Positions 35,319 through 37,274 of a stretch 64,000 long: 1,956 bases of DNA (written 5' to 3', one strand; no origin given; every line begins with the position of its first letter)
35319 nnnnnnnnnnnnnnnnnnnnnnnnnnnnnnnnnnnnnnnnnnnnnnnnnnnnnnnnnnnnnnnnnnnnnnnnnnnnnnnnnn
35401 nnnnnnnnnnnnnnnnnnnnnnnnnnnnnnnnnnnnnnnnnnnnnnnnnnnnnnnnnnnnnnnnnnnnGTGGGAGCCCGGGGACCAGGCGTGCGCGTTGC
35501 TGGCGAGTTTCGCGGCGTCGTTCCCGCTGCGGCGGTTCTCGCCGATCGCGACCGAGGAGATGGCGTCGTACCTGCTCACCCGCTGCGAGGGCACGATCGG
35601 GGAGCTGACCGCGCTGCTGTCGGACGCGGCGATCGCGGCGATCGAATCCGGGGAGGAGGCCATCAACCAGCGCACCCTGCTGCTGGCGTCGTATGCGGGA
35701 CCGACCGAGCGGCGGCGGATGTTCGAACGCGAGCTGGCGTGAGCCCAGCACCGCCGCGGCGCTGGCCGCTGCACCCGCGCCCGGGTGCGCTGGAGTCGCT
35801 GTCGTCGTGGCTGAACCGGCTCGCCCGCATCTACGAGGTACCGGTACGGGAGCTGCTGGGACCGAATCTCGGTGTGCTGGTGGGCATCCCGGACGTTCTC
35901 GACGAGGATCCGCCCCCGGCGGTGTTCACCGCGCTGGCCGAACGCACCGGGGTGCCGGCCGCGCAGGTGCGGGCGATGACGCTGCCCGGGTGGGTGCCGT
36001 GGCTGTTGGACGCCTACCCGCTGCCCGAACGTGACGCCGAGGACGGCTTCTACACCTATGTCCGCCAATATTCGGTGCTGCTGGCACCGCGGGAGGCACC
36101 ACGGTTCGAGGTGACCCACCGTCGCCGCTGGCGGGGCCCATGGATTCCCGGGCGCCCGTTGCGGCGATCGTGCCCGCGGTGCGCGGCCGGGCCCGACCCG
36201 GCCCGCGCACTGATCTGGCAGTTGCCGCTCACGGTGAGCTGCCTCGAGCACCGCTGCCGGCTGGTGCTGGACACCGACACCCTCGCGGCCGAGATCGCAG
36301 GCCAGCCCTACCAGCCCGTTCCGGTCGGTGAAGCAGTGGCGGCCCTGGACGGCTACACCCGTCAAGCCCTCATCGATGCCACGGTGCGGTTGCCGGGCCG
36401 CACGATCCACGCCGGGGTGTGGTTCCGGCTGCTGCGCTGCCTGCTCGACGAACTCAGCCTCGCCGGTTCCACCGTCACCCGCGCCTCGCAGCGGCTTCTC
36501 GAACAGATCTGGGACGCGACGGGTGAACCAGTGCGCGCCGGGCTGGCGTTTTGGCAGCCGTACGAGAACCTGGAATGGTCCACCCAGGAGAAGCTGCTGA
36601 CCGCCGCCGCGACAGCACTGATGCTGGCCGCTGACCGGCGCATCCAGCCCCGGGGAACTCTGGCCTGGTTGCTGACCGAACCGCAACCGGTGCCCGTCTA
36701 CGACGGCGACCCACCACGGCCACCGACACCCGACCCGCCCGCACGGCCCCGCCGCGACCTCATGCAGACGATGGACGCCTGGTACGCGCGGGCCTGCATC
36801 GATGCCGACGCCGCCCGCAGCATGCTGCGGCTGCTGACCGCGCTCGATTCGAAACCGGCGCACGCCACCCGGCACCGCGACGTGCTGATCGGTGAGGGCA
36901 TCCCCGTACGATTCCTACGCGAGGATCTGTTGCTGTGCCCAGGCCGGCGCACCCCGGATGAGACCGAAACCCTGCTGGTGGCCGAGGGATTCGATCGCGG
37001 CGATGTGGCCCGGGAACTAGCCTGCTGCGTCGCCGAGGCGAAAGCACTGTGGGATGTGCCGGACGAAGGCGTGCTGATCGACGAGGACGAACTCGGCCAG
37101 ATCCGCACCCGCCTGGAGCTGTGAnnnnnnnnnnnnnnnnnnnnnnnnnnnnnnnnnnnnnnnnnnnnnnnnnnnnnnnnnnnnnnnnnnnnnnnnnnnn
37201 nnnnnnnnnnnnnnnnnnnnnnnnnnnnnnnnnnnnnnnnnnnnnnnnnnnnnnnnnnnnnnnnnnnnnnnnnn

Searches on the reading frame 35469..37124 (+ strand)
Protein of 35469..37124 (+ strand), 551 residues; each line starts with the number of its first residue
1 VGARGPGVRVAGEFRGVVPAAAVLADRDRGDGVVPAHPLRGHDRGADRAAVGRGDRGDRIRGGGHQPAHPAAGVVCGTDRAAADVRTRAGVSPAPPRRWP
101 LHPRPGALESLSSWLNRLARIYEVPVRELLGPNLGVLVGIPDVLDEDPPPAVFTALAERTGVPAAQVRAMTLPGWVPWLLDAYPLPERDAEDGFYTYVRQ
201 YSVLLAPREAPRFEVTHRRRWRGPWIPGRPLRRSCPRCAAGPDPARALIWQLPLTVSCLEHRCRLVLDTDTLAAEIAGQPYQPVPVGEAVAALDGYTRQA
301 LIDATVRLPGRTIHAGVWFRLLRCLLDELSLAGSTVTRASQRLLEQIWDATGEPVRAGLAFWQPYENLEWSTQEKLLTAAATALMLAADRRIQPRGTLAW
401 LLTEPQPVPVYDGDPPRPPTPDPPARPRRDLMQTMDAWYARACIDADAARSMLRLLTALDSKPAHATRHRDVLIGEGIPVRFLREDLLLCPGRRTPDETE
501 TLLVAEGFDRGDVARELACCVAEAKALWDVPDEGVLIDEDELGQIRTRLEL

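Call 14: search_protein_families(library=pfam, max_evalue=0.0001, proteins=[window:35469-37124:+])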
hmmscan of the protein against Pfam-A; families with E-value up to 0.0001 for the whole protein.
window:35469-37124:+ (551 aa): 1 family
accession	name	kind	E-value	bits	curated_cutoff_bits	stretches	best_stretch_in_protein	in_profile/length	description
PF06527.16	TniQ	-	4.2e-20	73.3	27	1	100-265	1-142/142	TniQ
